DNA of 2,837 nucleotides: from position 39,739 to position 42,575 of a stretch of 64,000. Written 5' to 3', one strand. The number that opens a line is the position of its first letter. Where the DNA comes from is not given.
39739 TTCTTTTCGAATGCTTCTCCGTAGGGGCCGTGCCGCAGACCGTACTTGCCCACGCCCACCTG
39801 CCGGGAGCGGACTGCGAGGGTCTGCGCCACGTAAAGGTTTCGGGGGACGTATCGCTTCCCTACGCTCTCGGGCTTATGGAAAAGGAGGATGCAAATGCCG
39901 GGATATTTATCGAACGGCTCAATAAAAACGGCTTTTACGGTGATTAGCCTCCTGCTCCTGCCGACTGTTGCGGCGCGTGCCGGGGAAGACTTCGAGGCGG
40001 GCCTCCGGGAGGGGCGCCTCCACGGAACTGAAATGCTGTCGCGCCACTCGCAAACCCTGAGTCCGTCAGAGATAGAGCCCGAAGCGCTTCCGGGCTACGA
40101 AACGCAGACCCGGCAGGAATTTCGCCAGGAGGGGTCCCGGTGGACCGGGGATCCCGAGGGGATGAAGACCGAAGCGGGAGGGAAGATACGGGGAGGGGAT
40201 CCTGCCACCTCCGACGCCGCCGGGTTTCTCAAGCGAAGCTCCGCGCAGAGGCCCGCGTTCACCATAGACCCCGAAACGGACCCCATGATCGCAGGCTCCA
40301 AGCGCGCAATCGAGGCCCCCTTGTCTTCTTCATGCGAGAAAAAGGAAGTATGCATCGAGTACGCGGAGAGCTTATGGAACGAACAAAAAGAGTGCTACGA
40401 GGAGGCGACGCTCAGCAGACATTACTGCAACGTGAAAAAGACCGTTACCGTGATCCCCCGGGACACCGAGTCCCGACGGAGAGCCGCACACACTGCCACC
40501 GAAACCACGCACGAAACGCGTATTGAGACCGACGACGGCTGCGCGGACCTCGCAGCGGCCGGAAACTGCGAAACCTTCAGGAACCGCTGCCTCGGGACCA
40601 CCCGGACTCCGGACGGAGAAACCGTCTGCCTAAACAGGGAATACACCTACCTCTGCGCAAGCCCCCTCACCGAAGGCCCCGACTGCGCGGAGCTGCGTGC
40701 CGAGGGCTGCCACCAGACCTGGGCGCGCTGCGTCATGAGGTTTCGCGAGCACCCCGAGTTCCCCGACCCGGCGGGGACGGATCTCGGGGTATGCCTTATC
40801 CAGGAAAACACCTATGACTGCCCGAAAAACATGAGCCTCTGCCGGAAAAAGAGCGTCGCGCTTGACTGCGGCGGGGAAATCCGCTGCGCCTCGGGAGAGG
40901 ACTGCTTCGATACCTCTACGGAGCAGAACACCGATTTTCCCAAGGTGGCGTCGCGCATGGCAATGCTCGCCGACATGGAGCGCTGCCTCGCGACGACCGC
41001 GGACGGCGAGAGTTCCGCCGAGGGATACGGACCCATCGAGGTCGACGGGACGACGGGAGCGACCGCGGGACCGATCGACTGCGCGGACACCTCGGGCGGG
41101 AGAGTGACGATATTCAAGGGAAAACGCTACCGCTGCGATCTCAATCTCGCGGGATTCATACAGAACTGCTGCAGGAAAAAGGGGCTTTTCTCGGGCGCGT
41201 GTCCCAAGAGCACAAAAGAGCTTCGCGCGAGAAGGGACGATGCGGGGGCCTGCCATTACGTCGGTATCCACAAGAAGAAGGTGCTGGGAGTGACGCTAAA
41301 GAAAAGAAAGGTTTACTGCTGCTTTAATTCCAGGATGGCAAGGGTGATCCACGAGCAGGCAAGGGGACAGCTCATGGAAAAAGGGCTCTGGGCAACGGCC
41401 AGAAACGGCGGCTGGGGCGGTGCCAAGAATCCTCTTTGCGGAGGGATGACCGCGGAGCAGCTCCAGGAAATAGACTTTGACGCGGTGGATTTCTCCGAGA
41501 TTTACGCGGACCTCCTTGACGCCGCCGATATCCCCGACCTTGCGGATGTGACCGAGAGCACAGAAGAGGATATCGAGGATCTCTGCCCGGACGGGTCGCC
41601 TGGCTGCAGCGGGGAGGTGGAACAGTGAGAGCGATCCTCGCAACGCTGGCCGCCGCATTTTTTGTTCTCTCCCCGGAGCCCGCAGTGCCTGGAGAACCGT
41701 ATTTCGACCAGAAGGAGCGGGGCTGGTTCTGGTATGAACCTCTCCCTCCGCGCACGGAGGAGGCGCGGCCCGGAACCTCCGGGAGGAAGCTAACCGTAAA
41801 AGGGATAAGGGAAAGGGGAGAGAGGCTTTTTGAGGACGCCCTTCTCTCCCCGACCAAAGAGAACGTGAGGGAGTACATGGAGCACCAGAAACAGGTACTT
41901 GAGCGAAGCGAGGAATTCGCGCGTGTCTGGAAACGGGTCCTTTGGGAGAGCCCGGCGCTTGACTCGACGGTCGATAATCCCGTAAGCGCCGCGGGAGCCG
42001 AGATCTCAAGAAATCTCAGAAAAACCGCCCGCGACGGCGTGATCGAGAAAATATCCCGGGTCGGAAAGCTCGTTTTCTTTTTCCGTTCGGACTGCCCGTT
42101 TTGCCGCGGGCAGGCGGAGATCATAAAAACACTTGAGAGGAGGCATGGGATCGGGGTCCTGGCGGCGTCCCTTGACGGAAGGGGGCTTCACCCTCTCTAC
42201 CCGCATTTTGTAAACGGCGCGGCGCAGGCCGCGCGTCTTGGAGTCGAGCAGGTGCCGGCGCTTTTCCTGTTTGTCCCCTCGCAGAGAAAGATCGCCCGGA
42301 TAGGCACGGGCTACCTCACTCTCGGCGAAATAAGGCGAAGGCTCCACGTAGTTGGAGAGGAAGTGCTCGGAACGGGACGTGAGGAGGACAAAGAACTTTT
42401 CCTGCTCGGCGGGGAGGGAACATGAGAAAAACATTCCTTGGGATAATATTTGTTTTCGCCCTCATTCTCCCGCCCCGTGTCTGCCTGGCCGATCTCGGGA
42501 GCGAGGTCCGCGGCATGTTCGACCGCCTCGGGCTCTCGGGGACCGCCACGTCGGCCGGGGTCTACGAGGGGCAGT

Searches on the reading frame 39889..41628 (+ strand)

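Call 18: search_protein_families(library=pfam, proteins=[window:39889-41628:+], max_evalue=0.001)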
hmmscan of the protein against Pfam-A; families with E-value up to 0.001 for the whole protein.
window:39889-41628:+ (579 aa): 1 family
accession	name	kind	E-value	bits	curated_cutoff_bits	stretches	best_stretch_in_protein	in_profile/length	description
PF06986.16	F_T4SS_TraN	-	1e-33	117.4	23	2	402-521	128-240/240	F-type Type IV secretion system, TraN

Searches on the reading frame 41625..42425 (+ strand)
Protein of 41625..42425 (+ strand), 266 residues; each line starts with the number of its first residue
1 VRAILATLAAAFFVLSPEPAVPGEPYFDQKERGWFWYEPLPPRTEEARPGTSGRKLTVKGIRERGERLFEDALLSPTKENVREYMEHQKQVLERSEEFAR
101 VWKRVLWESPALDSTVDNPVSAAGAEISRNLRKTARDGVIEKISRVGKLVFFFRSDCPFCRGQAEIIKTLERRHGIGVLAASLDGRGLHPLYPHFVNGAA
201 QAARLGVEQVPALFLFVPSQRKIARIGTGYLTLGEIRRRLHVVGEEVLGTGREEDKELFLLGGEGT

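Call 18: search_protein_families(library=pfam, proteins=[window:41625-42425:+], max_evalue=0.001)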
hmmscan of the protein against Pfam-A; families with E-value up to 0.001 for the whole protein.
window:41625-42425:+ (266 aa): 1 family
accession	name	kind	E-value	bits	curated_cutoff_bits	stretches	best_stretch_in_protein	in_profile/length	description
PF13728.12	TraF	-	1.9e-51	175.5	23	1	33-240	1-223/224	F plasmid transfer operon protein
